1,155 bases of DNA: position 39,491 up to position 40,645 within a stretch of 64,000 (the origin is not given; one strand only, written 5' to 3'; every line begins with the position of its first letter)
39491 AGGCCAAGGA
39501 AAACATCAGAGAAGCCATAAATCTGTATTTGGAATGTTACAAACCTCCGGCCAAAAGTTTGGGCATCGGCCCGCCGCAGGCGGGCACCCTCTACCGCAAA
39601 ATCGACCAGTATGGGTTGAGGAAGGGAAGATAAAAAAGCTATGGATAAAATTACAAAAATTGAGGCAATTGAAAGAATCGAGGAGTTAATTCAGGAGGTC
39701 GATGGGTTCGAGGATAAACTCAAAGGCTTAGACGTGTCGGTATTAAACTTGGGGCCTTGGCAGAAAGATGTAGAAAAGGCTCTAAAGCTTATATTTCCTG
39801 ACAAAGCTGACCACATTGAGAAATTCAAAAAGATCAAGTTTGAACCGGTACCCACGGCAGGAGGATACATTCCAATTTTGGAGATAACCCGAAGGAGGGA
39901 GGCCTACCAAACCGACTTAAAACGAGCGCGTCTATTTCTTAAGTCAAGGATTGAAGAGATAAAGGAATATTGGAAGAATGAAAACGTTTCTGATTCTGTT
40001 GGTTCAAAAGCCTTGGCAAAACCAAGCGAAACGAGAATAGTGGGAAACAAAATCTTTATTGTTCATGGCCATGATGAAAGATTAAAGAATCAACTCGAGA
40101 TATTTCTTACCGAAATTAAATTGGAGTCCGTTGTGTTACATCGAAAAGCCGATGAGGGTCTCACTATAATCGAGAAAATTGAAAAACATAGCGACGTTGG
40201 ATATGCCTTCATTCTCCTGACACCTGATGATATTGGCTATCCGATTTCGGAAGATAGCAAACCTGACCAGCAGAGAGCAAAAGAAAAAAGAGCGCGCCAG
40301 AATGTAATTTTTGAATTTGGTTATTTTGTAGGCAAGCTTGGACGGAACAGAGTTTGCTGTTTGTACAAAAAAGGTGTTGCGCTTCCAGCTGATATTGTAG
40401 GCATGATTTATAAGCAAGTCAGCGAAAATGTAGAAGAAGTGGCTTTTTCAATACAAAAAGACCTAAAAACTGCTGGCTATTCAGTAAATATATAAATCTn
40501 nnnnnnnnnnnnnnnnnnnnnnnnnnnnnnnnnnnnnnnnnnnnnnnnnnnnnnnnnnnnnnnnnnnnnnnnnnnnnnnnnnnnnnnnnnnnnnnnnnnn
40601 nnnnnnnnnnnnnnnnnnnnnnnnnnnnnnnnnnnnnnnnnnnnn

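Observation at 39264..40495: HicB-like ORF inserted between 57-nt direct repeats of the sigma-54 activator 3' end, followed by an AT-rich TIR-like (Cap12/PycTIR-type) domain gene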

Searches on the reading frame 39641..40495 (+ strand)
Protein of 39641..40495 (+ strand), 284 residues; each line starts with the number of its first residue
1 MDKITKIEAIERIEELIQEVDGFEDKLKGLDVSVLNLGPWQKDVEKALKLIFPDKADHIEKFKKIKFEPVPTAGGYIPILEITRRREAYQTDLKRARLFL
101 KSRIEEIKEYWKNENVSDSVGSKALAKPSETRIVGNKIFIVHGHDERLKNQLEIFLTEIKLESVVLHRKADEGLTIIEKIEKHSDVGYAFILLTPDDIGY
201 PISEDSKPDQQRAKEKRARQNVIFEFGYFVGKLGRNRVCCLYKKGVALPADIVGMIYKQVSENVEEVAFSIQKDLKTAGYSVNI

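Call 4: search_protein_families(library=pfam, proteins=[window:39641-40495:+], max_evalue=1)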
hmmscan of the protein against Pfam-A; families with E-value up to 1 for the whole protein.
window:39641-40495:+ (284 aa): 1 family
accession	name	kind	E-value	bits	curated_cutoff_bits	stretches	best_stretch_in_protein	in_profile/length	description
PF10137.14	CAP12-PCTIR_TIR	-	5.5e-35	120.4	24.7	1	137-261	1-118/119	CAP12/Pycsar effector protein, TIR domain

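Call 6: search_protein_families(library=padloc, proteins=[window:39641-40495:+], max_evalue=1)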
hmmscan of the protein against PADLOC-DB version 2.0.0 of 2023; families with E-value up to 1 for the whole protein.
window:39641-40495:+ (284 aa): 9 families
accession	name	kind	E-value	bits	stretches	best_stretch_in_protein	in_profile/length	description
PDLC05005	PDC-S35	-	7e-73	243.6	1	11-283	5-258/264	-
PDLC05004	PDC-S35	-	1.2e-64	216.5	1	28-283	38-260/265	-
PDLC05007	PDC-S35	-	7.2e-61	204.3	1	101-283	106-273/278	-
PDLC05006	PDC-S35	-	9.8e-47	157.3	1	105-284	54-228/231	-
PDLC05003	PDC-S35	-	1.4e-43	147.3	1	106-283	62-236/245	-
PDLC00729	Effector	-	3.8e-12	44.3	1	204-265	66-127/310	TIR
PDLC00731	Effector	-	1.2e-09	35.6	1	210-256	223-271/306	TIR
PDLC00732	Effector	-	4.6e-08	30.4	1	210-257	219-268/301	TIR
PDLC02371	PycTIR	-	1.3e-05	22.7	1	184-261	202-261/288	-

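Call 7: search_protein_families(library=ncbifam, proteins=[window:39641-40495:+], max_evalue=1)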
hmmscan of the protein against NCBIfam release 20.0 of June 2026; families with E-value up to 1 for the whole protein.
window:39641-40495:+ (284 aa): 2 families
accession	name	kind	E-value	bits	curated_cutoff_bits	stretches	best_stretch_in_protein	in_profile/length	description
NF050172.1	CDNTAsCap12CFB2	equivalog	4.5e-10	39.2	450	1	204-265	64-125/312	CBASS system CD-NTase-associated NAD(+) hydrolase Cap12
NF050171.1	CDNTAsCap12CFB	equivalog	1.3e-08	34.5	450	1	204-266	66-129/305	CBASS system CD-NTase-associated NAD(+) hydrolase Cap12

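Call 8: search_protein_families(library=phrogs, proteins=[window:39641-40495:+], max_evalue=1)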
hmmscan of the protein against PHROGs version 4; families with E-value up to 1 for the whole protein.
window:39641-40495:+ (284 aa): 3 families
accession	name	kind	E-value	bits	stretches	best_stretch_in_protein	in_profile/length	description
phrog_16442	-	unknown function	5.5e-62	210.5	1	119-282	129-286/287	-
phrog_29450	-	unknown function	0.012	15.9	1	7-116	7-108/264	-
phrog_29670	-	unknown function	0.061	14.2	0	85-115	11-40/66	-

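Call 9: find_encoding_contigs(protein=window:39641-40495:+, flank=6000, max_places=8)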
Protein window:39641-40495:+ (284 aa): 2 contigs read that carry it; 2 places shown.
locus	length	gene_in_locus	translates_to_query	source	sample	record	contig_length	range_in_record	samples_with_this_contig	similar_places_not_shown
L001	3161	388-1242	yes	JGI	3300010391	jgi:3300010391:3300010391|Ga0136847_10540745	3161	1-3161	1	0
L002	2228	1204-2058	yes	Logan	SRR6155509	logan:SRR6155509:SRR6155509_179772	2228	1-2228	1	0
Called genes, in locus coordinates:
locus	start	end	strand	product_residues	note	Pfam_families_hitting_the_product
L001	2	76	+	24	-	?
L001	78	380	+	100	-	-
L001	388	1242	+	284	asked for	PF10137:CAP12-PCTIR_TIR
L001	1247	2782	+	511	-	-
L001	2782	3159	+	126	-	?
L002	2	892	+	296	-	?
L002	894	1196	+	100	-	-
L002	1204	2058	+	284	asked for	PF10137:CAP12-PCTIR_TIR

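Call 19: find_homologous_proteins(query=window:39641-40495:+, max_evalue=0.00001)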
Query window:39641-40495:+ (284 aa): 6539 proteins with E <= 0.00001 among 8000 candidates; the best 120 are listed.
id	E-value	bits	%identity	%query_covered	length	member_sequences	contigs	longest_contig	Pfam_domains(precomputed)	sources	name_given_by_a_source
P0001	8.6e-182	621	100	100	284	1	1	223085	PF10137.15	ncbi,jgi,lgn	-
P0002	2.5e-75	271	49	100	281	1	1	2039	PF10137.15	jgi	jgi:predicted nucleotide-binding protein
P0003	3.1e-71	258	51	96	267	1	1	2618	PF10137.15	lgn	-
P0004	7.3e-71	257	75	53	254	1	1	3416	PF10137.15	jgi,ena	-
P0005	2.2e-70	255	49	98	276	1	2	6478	PF10137.15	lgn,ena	-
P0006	5.8e-70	254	50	98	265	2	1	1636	PF10137.15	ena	-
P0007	9.8e-70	253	74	52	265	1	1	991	PF10137.15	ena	-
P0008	1.8e-69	252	52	97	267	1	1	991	PF10137.15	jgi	jgi:predicted nucleotide-binding protein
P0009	1.8e-69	252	74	52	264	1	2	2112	PF10137.15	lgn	-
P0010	2.2e-69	252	72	54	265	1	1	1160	PF10137.15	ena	-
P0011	4.2e-69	251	73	53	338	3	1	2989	PF10137.15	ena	-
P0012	6.5e-69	250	71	56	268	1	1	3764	PF10137.15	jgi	jgi:predicted nucleotide-binding protein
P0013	2.0e-68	249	71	56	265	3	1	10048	PF10137.15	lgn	-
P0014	8.3e-68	247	72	56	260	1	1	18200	PF10137.15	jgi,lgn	jgi:predicted nucleotide-binding protein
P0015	8.7e-68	247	74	53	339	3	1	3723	PF10137.15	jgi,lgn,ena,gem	-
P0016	1.0e-67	246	73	53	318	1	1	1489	PF10137.15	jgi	jgi:predicted nucleotide-binding protein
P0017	1.2e-67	246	70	53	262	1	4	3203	PF10137.15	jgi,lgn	-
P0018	2.2e-67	245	76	51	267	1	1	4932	PF10137.15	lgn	-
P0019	7.0e-67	244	75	52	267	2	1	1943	PF10137.15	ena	-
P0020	1.3e-66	243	71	53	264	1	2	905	PF10083.15,PF10137.15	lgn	-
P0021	6.1e-66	241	73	53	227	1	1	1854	PF10137.15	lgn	-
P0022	1.1e-65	240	73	53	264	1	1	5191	PF10137.15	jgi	jgi:predicted nucleotide-binding protein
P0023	1.2e-65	240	74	52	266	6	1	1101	PF10137.15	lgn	-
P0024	1.3e-65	240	72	52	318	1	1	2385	PF10137.15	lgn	-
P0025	2.1e-65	239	71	52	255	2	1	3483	PF10137.15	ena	-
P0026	3.9e-65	238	74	53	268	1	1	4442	PF10137.15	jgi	-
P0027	5.7e-65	237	68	52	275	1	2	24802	PF10137.15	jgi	jgi:predicted nucleotide-binding protein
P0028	8.8e-65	237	70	52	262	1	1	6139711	PF10137.15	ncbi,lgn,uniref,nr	ncbi:nucleotide-binding protein [Neobacillus sp. DY30]|uniref:nucleotide-binding protein n=1 Tax=Neo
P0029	1.5e-64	236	68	54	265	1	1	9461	PF10137.15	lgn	-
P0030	1.7e-64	236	69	52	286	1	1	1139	PF10137.15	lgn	-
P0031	2.3e-64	235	73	52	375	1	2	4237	PF10137.15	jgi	-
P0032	2.9e-64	235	65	59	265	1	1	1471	PF10137.15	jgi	jgi:predicted nucleotide-binding protein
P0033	2.9e-64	235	72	52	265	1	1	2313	PF10137.15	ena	-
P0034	1.0e-63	233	73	52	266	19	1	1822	PF10137.15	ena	-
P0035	1.6e-63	233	68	55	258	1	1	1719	PF10137.15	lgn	-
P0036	3.9e-63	231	72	52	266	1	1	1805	PF10137.15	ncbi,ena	-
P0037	4.3e-63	231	71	51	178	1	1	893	PF10137.15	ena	-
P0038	5.6e-63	231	64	58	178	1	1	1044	PF10137.15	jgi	jgi:predicted nucleotide-binding protein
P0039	5.7e-63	231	70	52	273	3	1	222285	PF10137.15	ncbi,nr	ncbi:MAG TPA: hypothetical protein DEF42_12860 [Desulfosporosinus sp.]|nr:hypothetical protein [Desu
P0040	5.7e-63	231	70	52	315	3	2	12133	PF10137.15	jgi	jgi:predicted nucleotide-binding protein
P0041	7.3e-63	231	71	51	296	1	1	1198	PF10137.15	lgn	-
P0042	1.2e-62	230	71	52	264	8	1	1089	PF10137.15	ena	-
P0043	1.7e-62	229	69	53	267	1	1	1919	PF10137.15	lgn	-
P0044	3.3e-62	228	64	58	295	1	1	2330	PF10137.15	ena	-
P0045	3.5e-62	228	66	55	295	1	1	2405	PF10137.15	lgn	-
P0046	4.0e-62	228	60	63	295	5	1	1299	PF10137.15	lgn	-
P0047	4.2e-62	228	65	55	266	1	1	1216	PF10137.15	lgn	-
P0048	4.4e-62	228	65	56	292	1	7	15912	PF10137.15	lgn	-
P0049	4.6e-62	228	64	57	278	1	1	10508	PF10137.15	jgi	jgi:predicted nucleotide-binding protein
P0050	5.0e-62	228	59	64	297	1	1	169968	PF10137.15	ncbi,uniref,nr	ncbi:nucleic acid-binding protein [Marinobacter vinifirmus]|uniref:Nucleic acid-binding protein n=1 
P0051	5.2e-62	228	70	52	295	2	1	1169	PF10137.15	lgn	-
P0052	5.3e-62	228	70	54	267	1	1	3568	PF10137.15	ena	-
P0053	5.3e-62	228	61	63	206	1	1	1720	PF10137.15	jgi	-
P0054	5.4e-62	228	70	53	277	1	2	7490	PF10137.15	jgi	-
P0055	5.6e-62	228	70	52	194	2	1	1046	PF10137.15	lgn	-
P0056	5.8e-62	228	66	55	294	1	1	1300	PF10137.15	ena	-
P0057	7.1e-62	227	70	52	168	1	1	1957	PF10137.15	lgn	-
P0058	8.1e-62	227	68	55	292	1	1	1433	PF10137.15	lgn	-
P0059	8.5e-62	227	64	58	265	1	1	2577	PF10137.15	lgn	-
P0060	9.0e-62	227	63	64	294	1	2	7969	PF10137.15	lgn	-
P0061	9.0e-62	227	64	59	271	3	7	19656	PF10137.15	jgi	jgi:predicted nucleotide-binding protein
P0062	1.0e-61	227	68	52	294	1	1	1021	PF10137.15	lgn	-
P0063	1.2e-61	227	70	51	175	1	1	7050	PF10137.15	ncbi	-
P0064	1.2e-61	226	64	56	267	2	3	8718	PF10137.15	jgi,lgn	jgi:predicted nucleotide-binding protein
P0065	1.3e-61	226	65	55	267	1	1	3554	PF10137.15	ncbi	-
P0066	1.4e-61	226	64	56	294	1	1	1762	PF10137.15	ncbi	-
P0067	1.4e-61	226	65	56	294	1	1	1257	PF10137.15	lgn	-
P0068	1.4e-61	226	62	57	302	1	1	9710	PF10137.15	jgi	jgi:predicted nucleotide-binding protein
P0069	1.5e-61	226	64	55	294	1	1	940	PF10137.15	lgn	-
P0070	1.5e-61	226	55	71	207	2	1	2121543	PF10137.15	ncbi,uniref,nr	ncbi:nucleotide-binding protein [Thauera sp. CAU 1555]|uniref:Nucleotide-binding protein n=2 Tax=Tha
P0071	1.6e-61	226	57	68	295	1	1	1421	PF10137.15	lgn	-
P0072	1.7e-61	226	70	52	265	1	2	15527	PF10137.15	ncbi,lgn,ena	-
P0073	1.8e-61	226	67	53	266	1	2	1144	PF10137.15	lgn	-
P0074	2.1e-61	226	65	58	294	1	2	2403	PF10137.15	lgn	-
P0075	2.2e-61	226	63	58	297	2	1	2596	PF10137.15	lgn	-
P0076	2.4e-61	226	63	60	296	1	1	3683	PF10137.15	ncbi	-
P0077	2.7e-61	225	62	58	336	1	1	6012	PF10137.15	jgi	jgi:predicted nucleotide-binding protein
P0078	3.1e-61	225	62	57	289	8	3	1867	PF10137.15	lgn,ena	-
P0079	3.4e-61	225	60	64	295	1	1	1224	PF10137.15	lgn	-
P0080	3.7e-61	225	62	54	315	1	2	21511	PF10137.15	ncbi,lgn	-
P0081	3.7e-61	225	42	100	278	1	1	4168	PF10137.15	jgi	-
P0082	3.9e-61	225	62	59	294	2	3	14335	PF10137.15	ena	-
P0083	4.0e-61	225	55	68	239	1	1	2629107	PF10137.15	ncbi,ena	-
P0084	4.1e-61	225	63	59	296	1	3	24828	PF10137.15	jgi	jgi:predicted nucleotide-binding protein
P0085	4.2e-61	225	58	64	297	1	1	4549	PF10137.15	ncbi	-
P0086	4.2e-61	225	61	59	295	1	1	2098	PF10137.15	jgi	-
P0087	4.4e-61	225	54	69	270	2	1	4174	PF10137.15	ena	-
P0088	4.8e-61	225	60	58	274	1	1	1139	PF10137.15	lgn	-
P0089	5.0e-61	225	64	56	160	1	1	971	PF10137.15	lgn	-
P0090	5.2e-61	224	46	98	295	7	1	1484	PF10137.15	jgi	-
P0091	5.8e-61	224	59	64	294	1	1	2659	PF10137.15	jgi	jgi:predicted nucleotide-binding protein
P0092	6.1e-61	224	64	55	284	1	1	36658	PF10137.15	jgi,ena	-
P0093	6.1e-61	224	61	63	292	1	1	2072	PF10137.15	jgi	jgi:predicted nucleotide-binding protein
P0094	6.5e-61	224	53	72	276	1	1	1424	PF10137.15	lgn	-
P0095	6.6e-61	224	60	63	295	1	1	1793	PF10137.15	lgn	-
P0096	6.6e-61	224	64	58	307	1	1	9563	PF10137.15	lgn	-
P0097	6.9e-61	224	63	58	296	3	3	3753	PF10137.15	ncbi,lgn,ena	-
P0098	7.2e-61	224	67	53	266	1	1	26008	PF10137.15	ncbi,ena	-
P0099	7.2e-61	224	66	53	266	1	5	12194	PF10137.15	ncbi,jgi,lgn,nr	ncbi:MAG: nucleotide-binding protein [Desulfobacteraceae bacterium]|nr:nucleotide-binding protein [D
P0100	7.3e-61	224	55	71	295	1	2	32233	PF10137.15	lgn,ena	-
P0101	7.9e-61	224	64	55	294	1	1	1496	PF10137.15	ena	-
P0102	8.3e-61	224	64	57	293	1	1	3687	PF10137.15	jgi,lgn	jgi:predicted nucleotide-binding protein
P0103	8.6e-61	224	61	58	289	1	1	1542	PF10137.15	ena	-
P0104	9.3e-61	224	68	52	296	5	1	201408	PF10137.15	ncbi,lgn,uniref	ncbi:TIR domain-containing protein [Aeromonas rivipollensis]|uniref:TIR domain-containing protein n=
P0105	9.3e-61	224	62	60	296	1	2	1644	PF10137.15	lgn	-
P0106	9.4e-61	224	66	53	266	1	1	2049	PF10137.15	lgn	-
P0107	9.7e-61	224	66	55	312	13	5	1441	PF10137.15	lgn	-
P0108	9.8e-61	224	64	56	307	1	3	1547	PF10137.15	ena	-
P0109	1.0e-60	224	58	63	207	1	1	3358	PF10137.15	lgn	-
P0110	1.0e-60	223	46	97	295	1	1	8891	PF10137.15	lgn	-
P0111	1.0e-60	223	68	52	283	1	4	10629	PF10137.15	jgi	jgi:predicted nucleotide-binding protein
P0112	1.1e-60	223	64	58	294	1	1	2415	PF10137.15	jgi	jgi:predicted nucleotide-binding protein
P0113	1.2e-60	223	68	52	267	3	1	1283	PF10137.15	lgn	-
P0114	1.2e-60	223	65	55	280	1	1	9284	PF10137.15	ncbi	ncbi:MAG: TIR domain-containing protein, partial [Burkholderiales bacterium]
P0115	1.2e-60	223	65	55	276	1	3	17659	PF10137.15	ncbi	ncbi:MAG: TIR domain-containing protein [Burkholderiales bacterium]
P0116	1.3e-60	223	62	59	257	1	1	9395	PF10137.15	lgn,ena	-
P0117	1.3e-60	223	44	99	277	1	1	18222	PF10137.15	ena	-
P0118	1.3e-60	223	65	55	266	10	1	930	PF10137.15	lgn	-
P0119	1.4e-60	223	68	52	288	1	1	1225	PF10137.15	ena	-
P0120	1.4e-60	223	65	58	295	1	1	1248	PF10137.15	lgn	-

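Call 20: find_encoding_contigs(protein=P0005, flank=4000, max_places=3)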
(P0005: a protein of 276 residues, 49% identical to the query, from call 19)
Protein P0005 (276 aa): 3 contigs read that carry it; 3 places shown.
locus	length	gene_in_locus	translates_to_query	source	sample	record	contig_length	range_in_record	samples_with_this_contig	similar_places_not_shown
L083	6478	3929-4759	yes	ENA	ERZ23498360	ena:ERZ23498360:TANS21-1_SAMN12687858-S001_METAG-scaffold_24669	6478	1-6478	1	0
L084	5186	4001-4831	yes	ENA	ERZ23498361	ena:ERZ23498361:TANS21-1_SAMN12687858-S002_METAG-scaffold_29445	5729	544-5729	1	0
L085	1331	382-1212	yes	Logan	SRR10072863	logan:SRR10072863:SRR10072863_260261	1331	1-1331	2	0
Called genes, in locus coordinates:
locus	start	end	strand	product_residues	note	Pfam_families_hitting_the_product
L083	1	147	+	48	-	?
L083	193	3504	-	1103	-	PF05729:NACHT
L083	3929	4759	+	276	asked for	PF10137:CAP12-PCTIR_TIR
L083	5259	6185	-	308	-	-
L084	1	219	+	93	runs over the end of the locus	-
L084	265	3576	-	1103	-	PF05729:NACHT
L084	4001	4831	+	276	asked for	PF10137:CAP12-PCTIR_TIR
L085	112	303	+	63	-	-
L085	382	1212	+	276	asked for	PF10137:CAP12-PCTIR_TIR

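Call 21: find_encoding_contigs(protein=P0117, flank=4000, max_places=3)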
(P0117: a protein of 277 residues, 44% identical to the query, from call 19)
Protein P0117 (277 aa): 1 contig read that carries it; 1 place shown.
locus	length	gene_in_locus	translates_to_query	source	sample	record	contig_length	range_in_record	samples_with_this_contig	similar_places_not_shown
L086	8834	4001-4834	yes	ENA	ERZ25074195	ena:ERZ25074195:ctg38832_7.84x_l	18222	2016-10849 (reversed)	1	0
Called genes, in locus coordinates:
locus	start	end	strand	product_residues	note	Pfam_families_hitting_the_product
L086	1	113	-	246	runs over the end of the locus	PF00078:RVT_1, PF08388:GIIM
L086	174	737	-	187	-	PF00078:RVT_1 (weak)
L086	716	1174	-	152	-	-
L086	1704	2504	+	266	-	-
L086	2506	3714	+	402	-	PF00145:DNA_methylase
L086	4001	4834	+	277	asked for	PF10137:CAP12-PCTIR_TIR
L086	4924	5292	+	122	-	PF10387:DUF2442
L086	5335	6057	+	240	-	PF00106:adh_short, PF01370:Epimerase (weak), PF08659:KR (faint), PF13561:adh_short_C2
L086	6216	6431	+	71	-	-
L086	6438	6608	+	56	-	-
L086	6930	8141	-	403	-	PF00764:Arginosuc_synth, PF24167:DUF7411 (faint), PF20979:Arginosuc_syn_C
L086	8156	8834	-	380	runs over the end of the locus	PF03462:PCRF, PF00472:RF-1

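Call 22: find_encoding_contigs(protein=P0028, flank=4000, max_places=3)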
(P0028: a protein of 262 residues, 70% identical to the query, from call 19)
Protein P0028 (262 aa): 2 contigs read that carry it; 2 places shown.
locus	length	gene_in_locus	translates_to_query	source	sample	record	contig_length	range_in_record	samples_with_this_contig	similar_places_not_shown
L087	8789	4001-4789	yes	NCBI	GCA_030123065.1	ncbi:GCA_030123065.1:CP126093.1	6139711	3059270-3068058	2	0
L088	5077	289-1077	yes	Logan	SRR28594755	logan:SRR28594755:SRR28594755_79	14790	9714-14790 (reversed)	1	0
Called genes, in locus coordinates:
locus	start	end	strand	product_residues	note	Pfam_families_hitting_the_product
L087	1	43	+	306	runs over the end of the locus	PF13361:UvrD_C, PF13538:UvrD_C_2 (faint), PF01396:Zn_ribbon_Top1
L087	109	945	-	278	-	PF01068:DNA_ligase_A_M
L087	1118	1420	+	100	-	-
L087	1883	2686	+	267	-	-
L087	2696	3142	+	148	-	-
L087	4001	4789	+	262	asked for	PF10137:CAP12-PCTIR_TIR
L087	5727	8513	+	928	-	-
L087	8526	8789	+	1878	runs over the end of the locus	PF00270:DEAD, PF27116:YjiV_N, PF00271:Helicase_C (weak)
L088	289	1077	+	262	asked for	PF10137:CAP12-PCTIR_TIR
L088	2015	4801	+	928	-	-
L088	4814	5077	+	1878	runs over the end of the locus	PF00270:DEAD, PF27116:YjiV_N, PF00271:Helicase_C (weak)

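Call 42: search_solved_structures(query=window:39641-40495:+, max_evalue=1, show_alignments=3)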
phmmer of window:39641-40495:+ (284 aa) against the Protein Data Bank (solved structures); distinct sequences matched with E-value up to 1: 3.
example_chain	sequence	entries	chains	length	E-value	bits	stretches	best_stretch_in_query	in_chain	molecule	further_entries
9lmq_A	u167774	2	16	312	3.3e-07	33.2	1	217-258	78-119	CD-NTase-associated protein 12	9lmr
7un8_A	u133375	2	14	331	0.0042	19.7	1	209-263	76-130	CD-NTase-associated protein 12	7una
8jsj_A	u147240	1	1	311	0.082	15.5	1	215-256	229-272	PycTIR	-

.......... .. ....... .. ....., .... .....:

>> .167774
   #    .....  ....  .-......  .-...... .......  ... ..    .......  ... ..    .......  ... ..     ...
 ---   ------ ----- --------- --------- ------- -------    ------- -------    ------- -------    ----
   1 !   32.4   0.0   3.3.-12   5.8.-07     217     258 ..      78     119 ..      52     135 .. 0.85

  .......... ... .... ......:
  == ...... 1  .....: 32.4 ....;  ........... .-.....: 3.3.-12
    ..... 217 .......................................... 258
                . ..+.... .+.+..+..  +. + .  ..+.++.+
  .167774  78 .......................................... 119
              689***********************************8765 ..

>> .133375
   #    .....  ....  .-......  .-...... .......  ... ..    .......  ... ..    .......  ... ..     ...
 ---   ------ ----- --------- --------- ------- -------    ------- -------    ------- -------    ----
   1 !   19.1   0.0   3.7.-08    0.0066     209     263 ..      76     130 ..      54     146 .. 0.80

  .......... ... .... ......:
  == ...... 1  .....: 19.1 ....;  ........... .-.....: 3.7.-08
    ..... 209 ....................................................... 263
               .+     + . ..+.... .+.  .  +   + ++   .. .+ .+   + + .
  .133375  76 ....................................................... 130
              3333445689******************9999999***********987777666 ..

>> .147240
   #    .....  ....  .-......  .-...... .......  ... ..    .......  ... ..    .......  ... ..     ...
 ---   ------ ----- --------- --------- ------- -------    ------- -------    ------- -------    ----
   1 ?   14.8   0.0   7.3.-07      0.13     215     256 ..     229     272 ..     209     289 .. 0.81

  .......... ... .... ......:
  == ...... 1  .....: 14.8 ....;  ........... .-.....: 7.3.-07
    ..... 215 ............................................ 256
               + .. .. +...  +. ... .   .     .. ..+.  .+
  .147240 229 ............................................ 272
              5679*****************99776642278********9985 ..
